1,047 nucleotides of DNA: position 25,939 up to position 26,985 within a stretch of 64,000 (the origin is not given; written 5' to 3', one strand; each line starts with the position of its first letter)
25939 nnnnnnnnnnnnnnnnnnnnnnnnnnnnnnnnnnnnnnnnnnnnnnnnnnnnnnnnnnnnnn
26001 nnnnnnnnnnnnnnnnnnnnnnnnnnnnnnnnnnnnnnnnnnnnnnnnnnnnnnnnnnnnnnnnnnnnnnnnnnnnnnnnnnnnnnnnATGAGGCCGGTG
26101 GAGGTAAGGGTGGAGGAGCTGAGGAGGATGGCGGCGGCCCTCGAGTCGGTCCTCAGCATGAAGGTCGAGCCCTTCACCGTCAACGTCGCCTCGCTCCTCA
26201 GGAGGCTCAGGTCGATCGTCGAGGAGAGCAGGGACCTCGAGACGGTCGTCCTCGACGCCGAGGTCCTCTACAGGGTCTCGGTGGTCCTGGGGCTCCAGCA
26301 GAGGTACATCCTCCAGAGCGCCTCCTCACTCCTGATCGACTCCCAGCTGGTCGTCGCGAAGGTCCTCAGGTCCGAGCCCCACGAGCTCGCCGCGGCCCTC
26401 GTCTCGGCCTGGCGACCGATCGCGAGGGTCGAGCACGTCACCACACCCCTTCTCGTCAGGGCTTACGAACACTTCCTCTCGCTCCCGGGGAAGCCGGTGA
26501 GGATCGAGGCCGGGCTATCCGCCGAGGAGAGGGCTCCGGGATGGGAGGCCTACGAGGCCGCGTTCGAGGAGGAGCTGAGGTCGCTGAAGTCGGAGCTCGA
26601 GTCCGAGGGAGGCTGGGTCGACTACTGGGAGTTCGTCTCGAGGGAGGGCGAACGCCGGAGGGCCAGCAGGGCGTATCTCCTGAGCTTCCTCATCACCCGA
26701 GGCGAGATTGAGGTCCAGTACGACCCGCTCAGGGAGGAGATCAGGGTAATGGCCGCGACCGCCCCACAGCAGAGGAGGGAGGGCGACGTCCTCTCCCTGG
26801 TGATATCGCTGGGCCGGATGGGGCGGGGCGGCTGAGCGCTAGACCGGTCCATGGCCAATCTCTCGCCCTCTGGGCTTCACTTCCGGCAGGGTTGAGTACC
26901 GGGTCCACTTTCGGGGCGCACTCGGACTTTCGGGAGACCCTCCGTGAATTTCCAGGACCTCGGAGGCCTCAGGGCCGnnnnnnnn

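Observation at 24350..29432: SMC-like ATPase + kleisin-like + small ORF + exonuclease-dead PolB arranged as one co-directional, overlapping gene string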

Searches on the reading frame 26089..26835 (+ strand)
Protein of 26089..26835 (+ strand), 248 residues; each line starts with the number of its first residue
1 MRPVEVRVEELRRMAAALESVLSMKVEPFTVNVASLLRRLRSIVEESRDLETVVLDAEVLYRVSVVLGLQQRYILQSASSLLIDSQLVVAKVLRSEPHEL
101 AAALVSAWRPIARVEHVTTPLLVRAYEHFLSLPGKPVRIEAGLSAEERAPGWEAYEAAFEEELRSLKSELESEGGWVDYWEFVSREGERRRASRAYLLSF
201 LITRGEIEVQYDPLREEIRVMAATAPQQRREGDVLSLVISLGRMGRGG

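Call 7: search_protein_families(library=pfam, proteins=[window:26089-26835:+], max_evalue=1)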
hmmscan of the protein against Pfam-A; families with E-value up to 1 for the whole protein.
window:26089-26835:+ (248 aa): 1 family
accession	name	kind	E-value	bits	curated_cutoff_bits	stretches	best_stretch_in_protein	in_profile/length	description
PF09171.15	AGOG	-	0.13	12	26.1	1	4-63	94-153/248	N-glycosylase/DNA lyase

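Call 8: search_protein_families(library=ncbifam, proteins=[window:26089-26835:+], max_evalue=1)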
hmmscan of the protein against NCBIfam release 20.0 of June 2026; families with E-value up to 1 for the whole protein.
window:26089-26835:+ (248 aa): 0 families

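Call 9: find_homologous_proteins(query=window:26089-26832:+)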
Query window:26089-26832:+ (248 aa): 10 proteins with E <= 0.001 among 6490 candidates.
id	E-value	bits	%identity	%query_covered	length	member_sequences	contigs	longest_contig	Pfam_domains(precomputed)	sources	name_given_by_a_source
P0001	4.3e-148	509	100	100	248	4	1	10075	-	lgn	-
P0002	2.7e-118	412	79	99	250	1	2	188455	-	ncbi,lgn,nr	ncbi:MAG: hypothetical protein NZ957_04965 [Thaumarchaeota archaeon]|nr:hypothetical protein [Candid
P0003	2.5e-75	271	61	94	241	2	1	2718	-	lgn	-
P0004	3.1e-75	271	59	97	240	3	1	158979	-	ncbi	-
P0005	1.6e-73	265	60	89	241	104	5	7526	-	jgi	jgi:hypothetical protein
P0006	1.1e-70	256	57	97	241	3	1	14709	-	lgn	-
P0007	4.3e-62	228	51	98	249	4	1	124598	-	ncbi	-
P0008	1.4e-58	216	44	98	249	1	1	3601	-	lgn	-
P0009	1.5e-57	213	50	85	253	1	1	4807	-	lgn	-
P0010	5.8e-54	201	45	97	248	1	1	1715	-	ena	-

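Call 11: search_solved_structures(query=window:26089-26832:+, max_evalue=10)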
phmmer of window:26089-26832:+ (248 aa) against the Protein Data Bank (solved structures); distinct sequences matched with E-value up to 10: 0.

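Call 13: find_encoding_contigs(protein=P0004, flank=10000, max_places=3)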
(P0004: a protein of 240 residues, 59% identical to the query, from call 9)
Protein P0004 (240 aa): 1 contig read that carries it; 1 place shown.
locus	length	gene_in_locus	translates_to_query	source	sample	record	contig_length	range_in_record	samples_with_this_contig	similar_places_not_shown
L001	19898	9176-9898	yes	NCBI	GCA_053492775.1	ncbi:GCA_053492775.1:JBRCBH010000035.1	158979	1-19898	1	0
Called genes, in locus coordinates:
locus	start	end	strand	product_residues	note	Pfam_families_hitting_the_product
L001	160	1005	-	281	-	-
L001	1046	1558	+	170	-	PF01894:YjbQ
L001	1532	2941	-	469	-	PF00083:Sugar_tr, PF07690:MFS_1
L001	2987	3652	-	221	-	-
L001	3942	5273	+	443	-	PF01336:tRNA_anti-codon (weak)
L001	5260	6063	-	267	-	PF05625:PAXNEB (weak), PF06745:ATPase, PF13481:AAA_25 (weak)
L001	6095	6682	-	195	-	PF01994:Trm56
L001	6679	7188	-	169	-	PF02002:TFIIE_alpha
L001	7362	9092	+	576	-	PF02463:SMC_N, PF13175:AAA_15 (weak), PF13476:AAA_23, PF13304:AAA_21 (faint)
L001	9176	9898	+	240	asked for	-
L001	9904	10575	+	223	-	-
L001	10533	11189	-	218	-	-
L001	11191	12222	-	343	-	PF05573:NosL, PF00578:AhpC-TSA, PF08534:Redoxin (weak), PF13905:Thioredoxin_8 (weak)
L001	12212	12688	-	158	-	PF13473:Cupredoxin_1, PF00127:Copper-bind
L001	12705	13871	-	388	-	PF07732:Cu-oxidase_3, PF07731:Cu-oxidase_2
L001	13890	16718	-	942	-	PF00270:DEAD, PF04851:ResIII (weak), PF00271:Helicase_C, PF19306:WHD_Lhr, PF08494:DEAD_assoc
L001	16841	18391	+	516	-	PF18490:tRNA_bind_4, PF00587:tRNA-synt_2b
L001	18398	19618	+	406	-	PF00368:HMG-CoA_red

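Call 14: find_encoding_contigs(protein=P0007, flank=10000, max_places=3)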
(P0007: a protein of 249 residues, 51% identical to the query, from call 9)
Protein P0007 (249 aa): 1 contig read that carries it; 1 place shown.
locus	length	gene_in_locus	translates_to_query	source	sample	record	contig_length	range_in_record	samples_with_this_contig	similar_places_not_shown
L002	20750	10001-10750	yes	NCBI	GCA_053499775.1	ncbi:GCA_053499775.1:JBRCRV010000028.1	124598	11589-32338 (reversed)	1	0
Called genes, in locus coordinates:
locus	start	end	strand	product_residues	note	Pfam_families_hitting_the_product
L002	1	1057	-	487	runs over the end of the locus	PF01406:tRNA-synt_1e, PF09334:tRNA-synt_1g (faint), PF00133:tRNA-synt_1, PF09190:DALR_2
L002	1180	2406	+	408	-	PF00368:HMG-CoA_red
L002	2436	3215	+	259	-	PF00575:S1, PF07541:EIF_2_alpha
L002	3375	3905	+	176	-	PF12917:YfbR-like, PF13023:HD_3, PF01966:HD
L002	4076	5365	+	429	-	PF02403:Seryl_tRNA_N, PF00587:tRNA-synt_2b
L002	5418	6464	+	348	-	PF00180:Iso_dh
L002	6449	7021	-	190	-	PF13238:AAA_18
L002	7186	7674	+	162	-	PF07998:Peptidase_M54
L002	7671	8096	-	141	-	-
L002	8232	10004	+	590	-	PF02463:SMC_N, PF13175:AAA_15, PF13476:AAA_23, PF13304:AAA_21 (faint)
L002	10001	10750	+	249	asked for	-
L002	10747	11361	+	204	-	-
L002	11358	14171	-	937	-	PF00270:DEAD, PF04851:ResIII (weak), PF00271:Helicase_C, PF19306:WHD_Lhr, PF08494:DEAD_assoc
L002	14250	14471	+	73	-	-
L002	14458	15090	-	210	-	-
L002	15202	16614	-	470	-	PF13660:DUF4147, PF05161:MOFRL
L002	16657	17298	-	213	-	PF00702:Hydrolase, PF13419:HAD_2, PF13242:Hydrolase_like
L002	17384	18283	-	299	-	PF18551:TackOD1 (weak)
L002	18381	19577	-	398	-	PF07690:MFS_1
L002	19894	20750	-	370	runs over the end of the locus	-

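Call 20: find_encoding_contigs(protein=P0002, flank=10000, max_places=3)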
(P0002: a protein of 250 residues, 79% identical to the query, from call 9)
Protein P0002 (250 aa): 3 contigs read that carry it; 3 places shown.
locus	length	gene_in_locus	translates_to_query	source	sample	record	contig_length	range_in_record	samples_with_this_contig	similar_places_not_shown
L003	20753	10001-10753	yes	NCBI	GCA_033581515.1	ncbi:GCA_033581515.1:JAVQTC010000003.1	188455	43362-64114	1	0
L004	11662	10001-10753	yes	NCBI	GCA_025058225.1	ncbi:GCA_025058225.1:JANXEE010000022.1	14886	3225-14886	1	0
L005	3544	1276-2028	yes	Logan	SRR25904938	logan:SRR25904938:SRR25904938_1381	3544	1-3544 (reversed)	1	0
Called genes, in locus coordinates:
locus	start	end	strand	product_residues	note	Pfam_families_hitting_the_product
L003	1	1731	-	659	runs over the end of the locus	PF10633:NPCBM_assoc (faint)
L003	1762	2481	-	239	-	PF00254:FKBP_C, PF22199:FKBP26_IF, PF18046:FKBP26_C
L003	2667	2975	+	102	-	-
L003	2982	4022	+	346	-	PF01992:vATP-synt_AC39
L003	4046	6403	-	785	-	PF01315:Ald_Xan_dh_C, PF02738:MoCoBD_1, PF20256:MoCoBD_2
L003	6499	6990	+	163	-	PF00293:NUDIX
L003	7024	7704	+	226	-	PF02596:DUF169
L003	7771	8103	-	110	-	PF01588:tRNA_bind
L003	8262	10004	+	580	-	PF02463:SMC_N, PF13175:AAA_15 (weak), PF13476:AAA_23, PF13304:AAA_21 (faint)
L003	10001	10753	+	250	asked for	-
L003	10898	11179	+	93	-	PF26485:DUF8156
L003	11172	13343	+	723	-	PF00136:DNA_pol_B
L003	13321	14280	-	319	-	PF08240:ADH_N, PF16912:Glu_dehyd_C, PF00107:ADH_zinc_N (faint)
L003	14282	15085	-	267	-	PF02361:CbiQ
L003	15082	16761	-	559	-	PF01078:Mg_chelatase (faint), PF02367:TsaE (faint), PF02463:SMC_N (faint), PF13191:AAA_16 (faint), PF13476:AAA_23 (faint), PF13481:AAA_25 (faint), PF00005:ABC_tran, PF00005:ABC_tran, +8 more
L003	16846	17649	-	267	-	PF06177:QueT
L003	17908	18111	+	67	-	-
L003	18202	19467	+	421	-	PF00022:Actin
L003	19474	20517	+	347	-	PF04007:DUF354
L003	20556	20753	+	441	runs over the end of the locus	PF27218:MJ0043_C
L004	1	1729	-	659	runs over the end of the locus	PF10633:NPCBM_assoc (faint)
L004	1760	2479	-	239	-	PF00254:FKBP_C, PF22199:FKBP26_IF, PF18046:FKBP26_C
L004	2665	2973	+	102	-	-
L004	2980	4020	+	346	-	PF01992:vATP-synt_AC39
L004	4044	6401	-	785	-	PF01315:Ald_Xan_dh_C, PF02738:MoCoBD_1, PF20256:MoCoBD_2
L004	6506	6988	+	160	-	PF00293:NUDIX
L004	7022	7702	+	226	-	PF02596:DUF169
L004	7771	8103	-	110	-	PF01588:tRNA_bind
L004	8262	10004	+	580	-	PF02463:SMC_N, PF13175:AAA_15 (weak), PF13476:AAA_23, PF13304:AAA_21 (faint)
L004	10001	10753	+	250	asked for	-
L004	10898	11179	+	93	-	PF26485:DUF8156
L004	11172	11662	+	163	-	?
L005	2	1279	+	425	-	?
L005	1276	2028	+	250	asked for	-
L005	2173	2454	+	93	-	PF26485:DUF8156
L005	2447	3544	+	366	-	?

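Call 21: find_encoding_contigs(protein=P0006, flank=10000, max_places=3)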
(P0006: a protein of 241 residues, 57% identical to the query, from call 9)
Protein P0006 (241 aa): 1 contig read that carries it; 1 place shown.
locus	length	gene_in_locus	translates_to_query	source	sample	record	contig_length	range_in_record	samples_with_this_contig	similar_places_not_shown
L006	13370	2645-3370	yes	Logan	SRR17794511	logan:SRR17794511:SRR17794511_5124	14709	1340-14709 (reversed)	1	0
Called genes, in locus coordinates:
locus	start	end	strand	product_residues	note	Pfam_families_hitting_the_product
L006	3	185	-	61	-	?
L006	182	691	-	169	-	PF02002:TFIIE_alpha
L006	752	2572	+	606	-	PF02463:SMC_N, PF13175:AAA_15 (weak), PF13476:AAA_23, PF13304:AAA_21 (faint)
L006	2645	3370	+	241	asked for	-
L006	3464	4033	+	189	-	-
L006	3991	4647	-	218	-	-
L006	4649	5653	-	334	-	PF05573:NosL, PF00578:AhpC-TSA (weak), PF08534:Redoxin (weak), PF13098:Thioredoxin_2 (weak)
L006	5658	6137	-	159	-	PF13473:Cupredoxin_1, PF00127:Copper-bind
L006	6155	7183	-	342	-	PF07731:Cu-oxidase_2 (weak), PF07732:Cu-oxidase_3, PF07731:Cu-oxidase_2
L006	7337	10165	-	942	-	PF00270:DEAD, PF04851:ResIII (weak), PF00271:Helicase_C, PF19306:WHD_Lhr, PF08494:DEAD_assoc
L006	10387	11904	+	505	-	PF18490:tRNA_bind_4, PF00587:tRNA-synt_2b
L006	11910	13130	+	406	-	PF00368:HMG-CoA_red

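Call 35: search_solved_structures(query=A1, max_evalue=10, show_alignments=2)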
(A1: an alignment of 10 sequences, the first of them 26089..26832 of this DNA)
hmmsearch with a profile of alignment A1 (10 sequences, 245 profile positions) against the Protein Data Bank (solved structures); distinct sequences matched with E-value up to 10: 3.
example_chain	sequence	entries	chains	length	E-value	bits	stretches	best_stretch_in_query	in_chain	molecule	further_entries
7wkh_A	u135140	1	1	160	0.03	16.6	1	116-190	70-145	Interferon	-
7b5h_AE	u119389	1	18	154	1.1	11.5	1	127-182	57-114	All3316 protein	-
3c07_A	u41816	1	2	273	1.4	11.1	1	156-216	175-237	Putative tetR-family transcriptional regulator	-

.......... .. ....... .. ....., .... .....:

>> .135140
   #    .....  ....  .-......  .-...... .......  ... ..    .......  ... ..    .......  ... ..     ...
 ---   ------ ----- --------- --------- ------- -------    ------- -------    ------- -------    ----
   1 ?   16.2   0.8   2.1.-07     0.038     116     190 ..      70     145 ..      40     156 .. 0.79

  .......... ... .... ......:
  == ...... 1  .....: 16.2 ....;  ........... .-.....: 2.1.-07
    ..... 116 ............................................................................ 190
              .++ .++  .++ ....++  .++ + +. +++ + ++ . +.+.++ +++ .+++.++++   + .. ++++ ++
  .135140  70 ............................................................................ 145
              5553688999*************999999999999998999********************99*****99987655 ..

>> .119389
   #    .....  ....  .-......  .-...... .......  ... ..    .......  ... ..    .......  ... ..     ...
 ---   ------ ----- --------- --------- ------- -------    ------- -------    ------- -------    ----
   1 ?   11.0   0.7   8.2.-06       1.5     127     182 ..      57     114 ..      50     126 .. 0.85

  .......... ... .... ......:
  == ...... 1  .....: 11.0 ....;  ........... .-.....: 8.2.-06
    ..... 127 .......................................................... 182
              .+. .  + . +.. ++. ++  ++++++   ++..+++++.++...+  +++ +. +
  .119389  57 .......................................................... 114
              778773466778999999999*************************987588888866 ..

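Call 36: search_protein_families(library=pfam, proteins=[L001:9904-10572:+, L002:10747-11358:+, L006:3464-4030:+, L003:10898-11176:+, P0007, P0009, P0010, P0004], max_evalue=10)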
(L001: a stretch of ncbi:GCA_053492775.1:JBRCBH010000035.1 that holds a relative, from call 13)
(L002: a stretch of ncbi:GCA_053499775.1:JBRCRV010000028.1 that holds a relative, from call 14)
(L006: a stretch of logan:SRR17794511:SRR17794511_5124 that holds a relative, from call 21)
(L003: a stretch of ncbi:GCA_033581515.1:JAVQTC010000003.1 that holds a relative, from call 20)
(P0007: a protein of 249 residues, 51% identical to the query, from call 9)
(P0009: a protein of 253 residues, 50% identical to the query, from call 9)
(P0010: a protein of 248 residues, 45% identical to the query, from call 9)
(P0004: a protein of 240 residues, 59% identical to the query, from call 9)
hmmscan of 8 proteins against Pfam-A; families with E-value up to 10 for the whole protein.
L001:9904-10572:+ (223 aa): 4 families
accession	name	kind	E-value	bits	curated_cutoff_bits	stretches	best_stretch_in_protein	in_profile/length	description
PF01454.25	MAGE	-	0.005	17.1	25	1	149-190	157-206/207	MAGE homology domain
PF17853.6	GGDEF_2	-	0.072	13.8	24.5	1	156-201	40-84/116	GGDEF-like domain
PF12802.13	MarR_2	-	0.087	13.4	27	1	129-176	11-56/61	MarR family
PF07574.19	SMC_Nse1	-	0.18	12.1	23.3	1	156-187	162-193/194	Nse1 non-SMC component of SMC5-6 complex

L002:10747-11358:+ (204 aa): 2 families
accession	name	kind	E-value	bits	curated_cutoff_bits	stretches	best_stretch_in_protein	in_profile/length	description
PF07574.19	SMC_Nse1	-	0.0099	16.2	23.3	1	136-167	162-193/194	Nse1 non-SMC component of SMC5-6 complex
PF01454.25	MAGE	-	0.033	14.4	25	1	130-170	158-206/207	MAGE homology domain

L006:3464-4030:+ (189 aa): 5 families
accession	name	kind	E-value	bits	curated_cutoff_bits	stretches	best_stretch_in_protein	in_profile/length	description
PF01454.25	MAGE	-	0.0067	16.7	25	1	115-156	157-206/207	MAGE homology domain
PF05719.16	GPP34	-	0.0087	16.6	29.1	1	88-164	61-137/201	Golgi phosphoprotein 3 (GPP34)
PF17853.6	GGDEF_2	-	0.01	16.5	24.5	1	65-166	23-83/116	GGDEF-like domain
PF03965.22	Penicillinase_R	-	0.21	12.4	22.6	1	101-152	15-66/115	Penicillinase repressor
PF07574.19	SMC_Nse1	-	0.25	11.6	23.3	1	122-153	162-193/194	Nse1 non-SMC component of SMC5-6 complex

L003:10898-11176:+ (93 aa): 1 family
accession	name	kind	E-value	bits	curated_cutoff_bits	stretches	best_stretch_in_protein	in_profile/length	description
PF19760.4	DUF6247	-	0.23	12.1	26.9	1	12-53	45-83/99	Family of unknown function (DUF6247)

P0007 (249 aa): 0 families

P0009 (253 aa): 0 families

P0010 (248 aa): 3 families
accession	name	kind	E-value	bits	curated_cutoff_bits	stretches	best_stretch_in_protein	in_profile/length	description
PF17098.10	Wtap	-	0.0086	16.4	35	1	21-79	71-129/155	WTAP/Mum2p family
PF25561.1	QRICH1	-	0.089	13.3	30.8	1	22-89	34-100/115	QRICH1 domain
PF20766.2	DUF447_C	-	0.13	12.8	24.8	1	80-111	2-33/53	Protein of unknown function (DUF447)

P0004 (240 aa): 1 family
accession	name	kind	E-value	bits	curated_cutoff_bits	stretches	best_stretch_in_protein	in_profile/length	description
PF12852.13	Cupin_6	-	1.6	8.9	26.7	0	4-57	115-168/183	Cupin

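Call 41: predict_structure(alignment_id=A1)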
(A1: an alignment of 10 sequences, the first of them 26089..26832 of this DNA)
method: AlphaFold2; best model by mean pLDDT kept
length: 248 residues; sequences in the alignment: 10
mean_pLDDT: 56.8   pTM: 0.37
mean pLDDT of the five models: 56.8, 54.6, 53.7, 51.2, 48.4
residues with pLDDT >= 90: 5; 70-90: 81; 50-70: 60; < 50: 102
segments of 3 or more residues with pLDDT < 50: 74-95, 97-152, 226-248
pLDDT, mean of each block of 10 residues (from residue 1): 77 82 71 71 70 62 61 46 35 43 38 31 34 30 36 66 88 86 76 67 69 66 55 28 28
secondary structure, 60 per line:
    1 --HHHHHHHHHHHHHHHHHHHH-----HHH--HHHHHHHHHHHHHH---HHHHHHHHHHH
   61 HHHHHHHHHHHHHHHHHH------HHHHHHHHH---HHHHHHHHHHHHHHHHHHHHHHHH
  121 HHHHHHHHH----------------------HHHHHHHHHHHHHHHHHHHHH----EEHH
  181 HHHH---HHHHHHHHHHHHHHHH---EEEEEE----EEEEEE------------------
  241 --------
elements in order: H3-22 H33-46 H50-78 H85-93 H97-129 H152-172 H179-184 H188-203 E207-212 E217-222

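Call 44: find_homologous_proteins(query=A3, max_evalue=0.001)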
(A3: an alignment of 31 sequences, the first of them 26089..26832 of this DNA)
Query A3 (31 sequences) (248 aa, profile of the alignment): 16 proteins with E <= 0.001 among 8000 candidates.
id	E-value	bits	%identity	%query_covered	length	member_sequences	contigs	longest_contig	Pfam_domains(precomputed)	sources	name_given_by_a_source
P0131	1.5e-89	318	33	95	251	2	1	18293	-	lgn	-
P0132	7.0e-89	315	35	98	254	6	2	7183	-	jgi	jgi:hypothetical protein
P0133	8.1e-89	315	34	95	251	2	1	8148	-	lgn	-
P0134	2.4e-80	287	27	94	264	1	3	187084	-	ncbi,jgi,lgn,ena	-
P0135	1.7e-78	281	24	96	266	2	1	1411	-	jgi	-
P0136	5.8e-76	273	29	89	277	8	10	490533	-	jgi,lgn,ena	-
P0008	3.2e-74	267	44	98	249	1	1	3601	-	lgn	-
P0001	3.1e-73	264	100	100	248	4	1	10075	-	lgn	-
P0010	9.6e-72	259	45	97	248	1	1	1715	-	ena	-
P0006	2.2e-70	255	57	97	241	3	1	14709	-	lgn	-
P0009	9.2e-70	253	50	85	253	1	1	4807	-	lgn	-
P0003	1.3e-69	252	61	94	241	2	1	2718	-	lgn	-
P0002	5.2e-69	250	79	99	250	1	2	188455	-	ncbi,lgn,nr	ncbi:MAG: hypothetical protein NZ957_04965 [Thaumarchaeota archaeon]|nr:hypothetical protein [Candid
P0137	5.5e-69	250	29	84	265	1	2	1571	-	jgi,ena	-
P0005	1.0e-67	246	60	89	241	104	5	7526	-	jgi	jgi:hypothetical protein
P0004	1.4e-65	239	59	97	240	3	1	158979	-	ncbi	-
